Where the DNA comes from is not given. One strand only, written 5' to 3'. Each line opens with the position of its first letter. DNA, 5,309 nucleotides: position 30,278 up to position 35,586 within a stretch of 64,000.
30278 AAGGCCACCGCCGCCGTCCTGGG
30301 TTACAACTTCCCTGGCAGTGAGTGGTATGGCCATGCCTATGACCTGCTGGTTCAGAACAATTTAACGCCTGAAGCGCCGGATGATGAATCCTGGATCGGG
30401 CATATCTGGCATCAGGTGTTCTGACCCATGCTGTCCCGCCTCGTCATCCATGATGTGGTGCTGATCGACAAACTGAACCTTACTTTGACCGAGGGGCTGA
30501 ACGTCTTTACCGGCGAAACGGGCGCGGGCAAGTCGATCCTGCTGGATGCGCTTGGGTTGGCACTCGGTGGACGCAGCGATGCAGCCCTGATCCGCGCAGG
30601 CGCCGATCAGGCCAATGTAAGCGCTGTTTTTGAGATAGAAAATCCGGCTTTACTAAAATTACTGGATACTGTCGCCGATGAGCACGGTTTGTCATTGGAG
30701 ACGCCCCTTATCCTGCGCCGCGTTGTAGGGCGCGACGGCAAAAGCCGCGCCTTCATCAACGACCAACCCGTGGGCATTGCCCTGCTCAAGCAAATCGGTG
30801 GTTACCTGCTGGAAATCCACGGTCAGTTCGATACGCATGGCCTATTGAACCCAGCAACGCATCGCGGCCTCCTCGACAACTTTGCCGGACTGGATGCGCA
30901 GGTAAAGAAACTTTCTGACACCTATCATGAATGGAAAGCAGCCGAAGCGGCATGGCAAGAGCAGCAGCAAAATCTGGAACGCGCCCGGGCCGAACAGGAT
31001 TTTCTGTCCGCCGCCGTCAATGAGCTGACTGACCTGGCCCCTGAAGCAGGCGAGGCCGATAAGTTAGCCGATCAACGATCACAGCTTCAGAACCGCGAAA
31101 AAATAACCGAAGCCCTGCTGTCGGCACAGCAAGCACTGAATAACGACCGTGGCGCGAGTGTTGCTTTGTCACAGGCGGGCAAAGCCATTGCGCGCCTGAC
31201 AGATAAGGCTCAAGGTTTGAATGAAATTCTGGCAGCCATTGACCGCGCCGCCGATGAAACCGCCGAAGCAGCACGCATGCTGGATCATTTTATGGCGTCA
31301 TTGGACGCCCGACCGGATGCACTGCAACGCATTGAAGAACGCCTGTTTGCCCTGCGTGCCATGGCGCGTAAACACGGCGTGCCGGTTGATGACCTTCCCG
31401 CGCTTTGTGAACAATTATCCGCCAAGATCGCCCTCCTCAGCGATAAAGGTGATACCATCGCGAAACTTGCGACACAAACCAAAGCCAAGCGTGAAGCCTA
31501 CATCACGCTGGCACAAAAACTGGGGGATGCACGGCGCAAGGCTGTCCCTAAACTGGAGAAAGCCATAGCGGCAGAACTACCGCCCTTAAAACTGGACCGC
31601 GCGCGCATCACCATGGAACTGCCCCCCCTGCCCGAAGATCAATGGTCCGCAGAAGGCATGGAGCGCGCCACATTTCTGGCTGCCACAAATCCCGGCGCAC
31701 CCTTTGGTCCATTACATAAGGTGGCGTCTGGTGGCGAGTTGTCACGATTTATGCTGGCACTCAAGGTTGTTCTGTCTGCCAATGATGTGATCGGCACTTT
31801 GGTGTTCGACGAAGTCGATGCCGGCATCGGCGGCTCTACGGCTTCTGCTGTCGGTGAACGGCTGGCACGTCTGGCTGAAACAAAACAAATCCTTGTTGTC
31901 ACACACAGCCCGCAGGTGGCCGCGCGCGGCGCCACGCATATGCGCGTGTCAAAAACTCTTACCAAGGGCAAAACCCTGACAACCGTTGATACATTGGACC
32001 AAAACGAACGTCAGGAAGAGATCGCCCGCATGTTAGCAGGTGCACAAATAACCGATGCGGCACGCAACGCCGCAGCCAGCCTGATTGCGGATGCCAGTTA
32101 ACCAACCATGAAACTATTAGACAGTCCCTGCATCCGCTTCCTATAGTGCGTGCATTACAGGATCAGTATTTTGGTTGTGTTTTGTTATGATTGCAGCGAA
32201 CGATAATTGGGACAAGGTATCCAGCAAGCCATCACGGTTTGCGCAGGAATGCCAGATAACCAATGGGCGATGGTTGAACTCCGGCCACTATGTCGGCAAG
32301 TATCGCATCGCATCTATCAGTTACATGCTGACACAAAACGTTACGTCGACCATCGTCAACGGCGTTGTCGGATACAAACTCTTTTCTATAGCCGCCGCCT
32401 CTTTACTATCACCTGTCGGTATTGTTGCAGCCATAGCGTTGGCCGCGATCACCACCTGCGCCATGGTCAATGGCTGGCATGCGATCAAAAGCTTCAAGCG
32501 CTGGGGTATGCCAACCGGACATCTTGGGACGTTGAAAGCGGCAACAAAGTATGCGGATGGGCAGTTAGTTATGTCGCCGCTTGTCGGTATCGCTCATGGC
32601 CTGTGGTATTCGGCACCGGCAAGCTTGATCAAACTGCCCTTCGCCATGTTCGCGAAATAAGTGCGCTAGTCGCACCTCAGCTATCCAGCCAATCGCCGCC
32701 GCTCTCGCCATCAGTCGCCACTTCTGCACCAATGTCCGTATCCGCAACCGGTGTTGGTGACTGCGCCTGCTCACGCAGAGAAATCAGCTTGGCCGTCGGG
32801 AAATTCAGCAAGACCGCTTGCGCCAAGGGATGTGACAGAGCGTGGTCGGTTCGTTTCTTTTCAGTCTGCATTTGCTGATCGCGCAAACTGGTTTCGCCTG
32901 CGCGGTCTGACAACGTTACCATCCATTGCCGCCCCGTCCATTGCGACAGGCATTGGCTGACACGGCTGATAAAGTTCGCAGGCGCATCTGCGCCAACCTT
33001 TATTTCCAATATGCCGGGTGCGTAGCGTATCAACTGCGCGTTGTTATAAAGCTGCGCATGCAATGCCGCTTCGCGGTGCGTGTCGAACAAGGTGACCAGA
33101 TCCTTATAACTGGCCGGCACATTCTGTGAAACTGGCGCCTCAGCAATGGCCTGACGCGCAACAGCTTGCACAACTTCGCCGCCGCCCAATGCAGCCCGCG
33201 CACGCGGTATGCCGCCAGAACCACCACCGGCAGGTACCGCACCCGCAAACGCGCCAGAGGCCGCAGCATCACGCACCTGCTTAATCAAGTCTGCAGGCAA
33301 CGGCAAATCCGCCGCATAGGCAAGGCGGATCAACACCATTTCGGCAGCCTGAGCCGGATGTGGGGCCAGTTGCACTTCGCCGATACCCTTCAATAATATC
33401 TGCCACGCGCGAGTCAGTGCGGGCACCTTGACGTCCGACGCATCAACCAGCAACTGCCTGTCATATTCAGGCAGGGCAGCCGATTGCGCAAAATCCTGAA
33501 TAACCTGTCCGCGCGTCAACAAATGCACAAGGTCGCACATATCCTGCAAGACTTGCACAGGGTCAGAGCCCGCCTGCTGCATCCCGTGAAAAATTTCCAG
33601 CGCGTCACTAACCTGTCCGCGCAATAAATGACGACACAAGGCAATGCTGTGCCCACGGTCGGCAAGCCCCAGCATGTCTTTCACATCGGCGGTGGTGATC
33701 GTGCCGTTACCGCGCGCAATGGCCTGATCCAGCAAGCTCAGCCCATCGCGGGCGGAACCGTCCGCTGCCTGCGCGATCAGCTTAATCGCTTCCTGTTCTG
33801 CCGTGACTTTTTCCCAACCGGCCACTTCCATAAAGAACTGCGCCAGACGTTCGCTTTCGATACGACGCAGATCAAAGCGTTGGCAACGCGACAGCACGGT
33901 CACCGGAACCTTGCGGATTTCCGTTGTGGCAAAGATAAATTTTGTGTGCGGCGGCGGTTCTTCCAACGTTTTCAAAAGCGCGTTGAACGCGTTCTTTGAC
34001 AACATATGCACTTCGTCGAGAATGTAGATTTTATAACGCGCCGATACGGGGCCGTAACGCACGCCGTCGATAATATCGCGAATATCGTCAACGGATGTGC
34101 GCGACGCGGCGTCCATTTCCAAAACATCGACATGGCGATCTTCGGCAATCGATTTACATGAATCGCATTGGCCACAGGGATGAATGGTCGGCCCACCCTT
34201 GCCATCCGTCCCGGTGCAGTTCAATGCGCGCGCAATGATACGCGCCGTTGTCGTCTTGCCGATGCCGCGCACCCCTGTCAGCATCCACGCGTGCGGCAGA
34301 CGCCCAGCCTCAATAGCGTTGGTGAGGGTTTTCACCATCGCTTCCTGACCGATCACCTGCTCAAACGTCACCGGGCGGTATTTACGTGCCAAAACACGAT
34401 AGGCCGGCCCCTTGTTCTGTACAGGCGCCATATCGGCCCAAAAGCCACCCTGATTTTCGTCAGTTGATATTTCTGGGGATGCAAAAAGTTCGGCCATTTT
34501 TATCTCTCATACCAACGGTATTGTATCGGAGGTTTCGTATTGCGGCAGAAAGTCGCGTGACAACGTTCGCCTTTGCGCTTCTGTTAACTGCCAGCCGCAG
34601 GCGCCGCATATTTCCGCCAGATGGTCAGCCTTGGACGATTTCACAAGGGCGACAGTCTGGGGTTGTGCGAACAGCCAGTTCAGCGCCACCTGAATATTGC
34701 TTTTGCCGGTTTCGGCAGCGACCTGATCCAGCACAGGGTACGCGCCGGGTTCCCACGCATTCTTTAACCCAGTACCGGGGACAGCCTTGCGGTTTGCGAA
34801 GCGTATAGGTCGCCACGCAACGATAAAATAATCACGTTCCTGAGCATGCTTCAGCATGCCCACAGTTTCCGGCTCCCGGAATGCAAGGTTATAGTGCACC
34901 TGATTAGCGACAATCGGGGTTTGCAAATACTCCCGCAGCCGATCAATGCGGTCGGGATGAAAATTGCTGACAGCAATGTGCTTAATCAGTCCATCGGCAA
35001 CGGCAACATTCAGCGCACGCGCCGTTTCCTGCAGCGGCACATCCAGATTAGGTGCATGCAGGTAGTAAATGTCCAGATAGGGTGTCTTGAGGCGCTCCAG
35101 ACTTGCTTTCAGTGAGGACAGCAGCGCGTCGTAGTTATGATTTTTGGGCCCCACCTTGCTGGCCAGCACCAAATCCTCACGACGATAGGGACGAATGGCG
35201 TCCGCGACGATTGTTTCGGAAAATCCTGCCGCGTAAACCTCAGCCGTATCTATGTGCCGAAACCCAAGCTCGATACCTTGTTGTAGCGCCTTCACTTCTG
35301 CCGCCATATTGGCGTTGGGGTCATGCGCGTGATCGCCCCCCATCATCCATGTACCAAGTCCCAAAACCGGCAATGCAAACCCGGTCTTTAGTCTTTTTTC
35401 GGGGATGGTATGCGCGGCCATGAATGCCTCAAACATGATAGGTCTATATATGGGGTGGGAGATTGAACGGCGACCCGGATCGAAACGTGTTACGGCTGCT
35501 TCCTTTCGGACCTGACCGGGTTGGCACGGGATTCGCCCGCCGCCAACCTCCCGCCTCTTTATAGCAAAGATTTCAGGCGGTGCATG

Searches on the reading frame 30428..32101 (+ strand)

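Call 57: search_protein_families(library=pfam, proteins=[window:30428-32101:+], max_evalue=0.00001)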
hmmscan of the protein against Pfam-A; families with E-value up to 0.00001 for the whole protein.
window:30428-32101:+ (557 aa): 3 families
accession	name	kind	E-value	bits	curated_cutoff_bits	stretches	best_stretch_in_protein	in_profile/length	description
PF02463.25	SMC_N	-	9.3e-15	55.1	40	1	2-509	2-213/220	RecF/RecN/SMC N terminal domain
PF13476.12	AAA_23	-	1e-10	43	27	1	4-235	1-198/201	AAA domain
PF13304.12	AAA_21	-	4e-07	30.8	27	0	444-497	247-302/304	AAA domain, putative AbiEii toxin, Type IV TA system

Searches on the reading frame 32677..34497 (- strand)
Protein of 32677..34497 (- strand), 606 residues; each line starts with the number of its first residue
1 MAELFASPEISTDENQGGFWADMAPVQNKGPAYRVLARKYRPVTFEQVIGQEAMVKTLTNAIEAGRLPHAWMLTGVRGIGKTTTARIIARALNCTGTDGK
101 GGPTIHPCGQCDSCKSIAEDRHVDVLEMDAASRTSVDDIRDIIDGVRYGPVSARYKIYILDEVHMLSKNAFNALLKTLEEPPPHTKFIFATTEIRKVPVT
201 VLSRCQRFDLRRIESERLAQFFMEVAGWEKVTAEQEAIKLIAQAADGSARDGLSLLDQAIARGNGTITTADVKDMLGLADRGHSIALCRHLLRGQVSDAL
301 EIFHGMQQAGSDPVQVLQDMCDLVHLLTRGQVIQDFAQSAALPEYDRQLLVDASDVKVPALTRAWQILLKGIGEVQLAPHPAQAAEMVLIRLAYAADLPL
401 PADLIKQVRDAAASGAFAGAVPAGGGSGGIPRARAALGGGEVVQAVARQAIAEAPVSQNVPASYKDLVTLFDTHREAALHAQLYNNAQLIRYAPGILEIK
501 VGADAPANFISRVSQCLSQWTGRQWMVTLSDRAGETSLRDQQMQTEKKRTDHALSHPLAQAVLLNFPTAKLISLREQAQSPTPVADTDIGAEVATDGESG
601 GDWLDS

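Call 57: search_protein_families(library=pfam, proteins=[window:32677-34497:-], max_evalue=0.00001)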
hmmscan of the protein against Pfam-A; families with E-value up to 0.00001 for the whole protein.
window:32677-34497:- (606 aa): 7 families
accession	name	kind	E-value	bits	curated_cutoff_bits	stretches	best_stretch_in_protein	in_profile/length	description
PF12169.13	DNA_pol3_gamma3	-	3.1e-42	144.2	24.4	1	267-408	1-143/143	DNA polymerase III subunits gamma and tau domain III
PF13177.12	DNA_pol3_delta2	-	3.2e-40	138.2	27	1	50-213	1-160/161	DNA polymerase III, delta subunit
PF12362.13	DUF3646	-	1.4e-30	106.3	30.2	1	461-572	1-112/114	DNA polymerase III gamma and tau subunits C terminal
PF22608.2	DNAX_ATPase_lid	-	6.7e-16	58.2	27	1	224-265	8-49/49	DNA polymerase III clamp loader subunit, ATPase lid domain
PF00004.35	AAA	-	6.1e-10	40.1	21.2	1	72-207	2-125/131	ATPase family associated with various cellular activities (AAA)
PF05496.18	RuvB_N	-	1.6e-06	28.4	27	0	41-130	2-92/159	Holliday junction DNA helicase RuvB P-loop domain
PF13191.12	AAA_16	-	5.7e-06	27.4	32.6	0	47-131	1-88/167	AAA ATPase domain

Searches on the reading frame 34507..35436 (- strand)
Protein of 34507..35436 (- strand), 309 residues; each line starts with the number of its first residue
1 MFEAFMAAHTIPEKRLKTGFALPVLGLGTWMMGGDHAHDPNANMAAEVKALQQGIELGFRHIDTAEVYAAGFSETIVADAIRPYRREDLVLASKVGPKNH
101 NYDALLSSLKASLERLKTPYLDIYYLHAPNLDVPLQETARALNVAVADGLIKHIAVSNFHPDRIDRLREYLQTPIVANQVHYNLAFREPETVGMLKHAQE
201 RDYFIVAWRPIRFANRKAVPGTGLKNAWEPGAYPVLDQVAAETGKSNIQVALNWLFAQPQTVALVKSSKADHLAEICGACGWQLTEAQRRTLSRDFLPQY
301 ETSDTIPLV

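Call 57: search_protein_families(library=pfam, proteins=[window:34507-35436:-], max_evalue=0.00001)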
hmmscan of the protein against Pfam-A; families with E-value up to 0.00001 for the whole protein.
window:34507-35436:- (309 aa): 1 family
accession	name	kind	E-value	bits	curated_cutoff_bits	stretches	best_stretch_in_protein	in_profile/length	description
PF00248.27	Aldo_ket_red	-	6.8e-54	183.3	24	1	25-291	2-285/291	Aldo/keto reductase family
